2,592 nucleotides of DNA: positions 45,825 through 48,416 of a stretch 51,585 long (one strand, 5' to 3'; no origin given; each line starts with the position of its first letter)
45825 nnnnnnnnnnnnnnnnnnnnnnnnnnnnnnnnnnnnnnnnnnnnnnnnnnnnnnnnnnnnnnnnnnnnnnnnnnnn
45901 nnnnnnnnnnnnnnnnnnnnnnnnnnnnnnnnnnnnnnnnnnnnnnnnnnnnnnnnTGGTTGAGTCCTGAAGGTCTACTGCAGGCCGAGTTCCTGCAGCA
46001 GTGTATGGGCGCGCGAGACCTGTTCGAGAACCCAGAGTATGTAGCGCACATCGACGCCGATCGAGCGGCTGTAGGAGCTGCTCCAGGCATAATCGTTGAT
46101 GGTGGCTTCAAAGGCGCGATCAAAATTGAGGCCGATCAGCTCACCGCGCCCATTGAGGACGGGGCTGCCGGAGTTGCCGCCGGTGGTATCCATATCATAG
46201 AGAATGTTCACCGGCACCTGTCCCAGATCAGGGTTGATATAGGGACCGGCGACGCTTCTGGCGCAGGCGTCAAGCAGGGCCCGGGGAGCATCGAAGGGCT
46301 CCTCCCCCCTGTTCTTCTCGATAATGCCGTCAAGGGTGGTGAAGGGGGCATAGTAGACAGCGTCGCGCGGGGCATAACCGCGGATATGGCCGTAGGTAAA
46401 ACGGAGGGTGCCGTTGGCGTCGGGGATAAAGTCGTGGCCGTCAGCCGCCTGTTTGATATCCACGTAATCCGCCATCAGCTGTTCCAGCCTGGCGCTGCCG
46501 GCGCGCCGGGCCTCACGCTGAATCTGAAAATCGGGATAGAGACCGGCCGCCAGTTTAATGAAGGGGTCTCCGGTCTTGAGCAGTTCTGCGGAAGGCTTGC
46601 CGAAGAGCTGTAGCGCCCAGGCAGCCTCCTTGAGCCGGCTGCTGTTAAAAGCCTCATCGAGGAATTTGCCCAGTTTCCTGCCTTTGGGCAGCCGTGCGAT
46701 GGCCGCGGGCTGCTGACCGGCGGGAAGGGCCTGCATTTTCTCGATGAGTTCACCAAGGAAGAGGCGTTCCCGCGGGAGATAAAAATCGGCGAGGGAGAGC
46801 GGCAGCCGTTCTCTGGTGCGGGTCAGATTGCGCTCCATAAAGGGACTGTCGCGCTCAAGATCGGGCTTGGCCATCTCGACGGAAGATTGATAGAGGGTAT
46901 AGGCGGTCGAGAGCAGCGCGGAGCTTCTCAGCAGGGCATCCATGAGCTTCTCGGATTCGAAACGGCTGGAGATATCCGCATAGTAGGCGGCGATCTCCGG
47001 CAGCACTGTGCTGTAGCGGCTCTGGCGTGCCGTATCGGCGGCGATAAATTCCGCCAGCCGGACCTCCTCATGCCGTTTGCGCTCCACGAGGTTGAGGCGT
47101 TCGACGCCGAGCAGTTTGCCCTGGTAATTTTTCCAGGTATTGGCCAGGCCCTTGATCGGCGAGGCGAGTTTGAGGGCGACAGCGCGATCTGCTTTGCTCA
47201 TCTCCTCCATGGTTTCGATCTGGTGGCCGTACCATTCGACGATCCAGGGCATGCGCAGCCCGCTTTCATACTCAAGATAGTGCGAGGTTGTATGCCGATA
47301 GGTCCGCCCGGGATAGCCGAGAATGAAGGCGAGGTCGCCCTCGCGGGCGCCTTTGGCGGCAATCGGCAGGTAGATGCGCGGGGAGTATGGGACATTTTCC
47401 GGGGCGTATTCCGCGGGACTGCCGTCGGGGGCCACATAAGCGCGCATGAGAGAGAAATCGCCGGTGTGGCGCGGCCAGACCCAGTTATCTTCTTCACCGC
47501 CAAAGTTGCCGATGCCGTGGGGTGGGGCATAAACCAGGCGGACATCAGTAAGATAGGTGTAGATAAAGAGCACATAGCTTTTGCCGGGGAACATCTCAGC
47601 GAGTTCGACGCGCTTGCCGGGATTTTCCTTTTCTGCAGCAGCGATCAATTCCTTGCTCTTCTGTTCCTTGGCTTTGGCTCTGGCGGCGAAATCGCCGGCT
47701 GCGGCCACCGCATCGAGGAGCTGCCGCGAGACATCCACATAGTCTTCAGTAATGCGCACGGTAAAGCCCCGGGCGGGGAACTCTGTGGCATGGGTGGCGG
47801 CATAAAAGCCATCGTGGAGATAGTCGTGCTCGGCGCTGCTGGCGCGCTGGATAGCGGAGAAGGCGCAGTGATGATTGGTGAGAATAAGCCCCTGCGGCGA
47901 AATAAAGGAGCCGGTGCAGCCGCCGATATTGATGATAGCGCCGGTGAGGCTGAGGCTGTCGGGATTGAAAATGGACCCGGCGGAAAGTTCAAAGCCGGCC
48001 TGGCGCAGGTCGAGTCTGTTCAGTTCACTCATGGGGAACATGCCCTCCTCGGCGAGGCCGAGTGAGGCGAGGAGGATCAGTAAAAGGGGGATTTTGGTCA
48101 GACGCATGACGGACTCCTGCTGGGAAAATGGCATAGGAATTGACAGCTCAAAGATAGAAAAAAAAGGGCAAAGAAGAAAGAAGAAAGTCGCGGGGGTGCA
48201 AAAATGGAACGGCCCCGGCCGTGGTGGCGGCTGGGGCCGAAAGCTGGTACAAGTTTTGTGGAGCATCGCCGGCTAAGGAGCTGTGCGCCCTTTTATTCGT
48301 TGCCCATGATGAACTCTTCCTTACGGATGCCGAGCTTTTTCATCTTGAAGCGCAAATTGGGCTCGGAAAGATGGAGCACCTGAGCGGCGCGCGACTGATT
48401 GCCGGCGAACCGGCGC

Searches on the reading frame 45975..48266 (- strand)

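Call 79: search_protein_families(library=pfam, proteins=[window:45975-48266:-], max_evalue=0.0001)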
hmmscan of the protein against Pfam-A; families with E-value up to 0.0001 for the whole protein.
window:45975-48266:- (763 aa): 3 families
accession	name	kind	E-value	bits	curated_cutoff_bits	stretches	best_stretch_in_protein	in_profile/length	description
PF10459.15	Peptidase_S46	-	3.2e-201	671.1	22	1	72-761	1-697/698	Peptidase S46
PF13365.12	Trypsin_2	-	1.3e-09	39.3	27.6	0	688-713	119-144/144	Trypsin-like peptidase domain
PF00089.32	Trypsin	-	3.9e-06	27.3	20.6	0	115-139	21-50/220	Trypsin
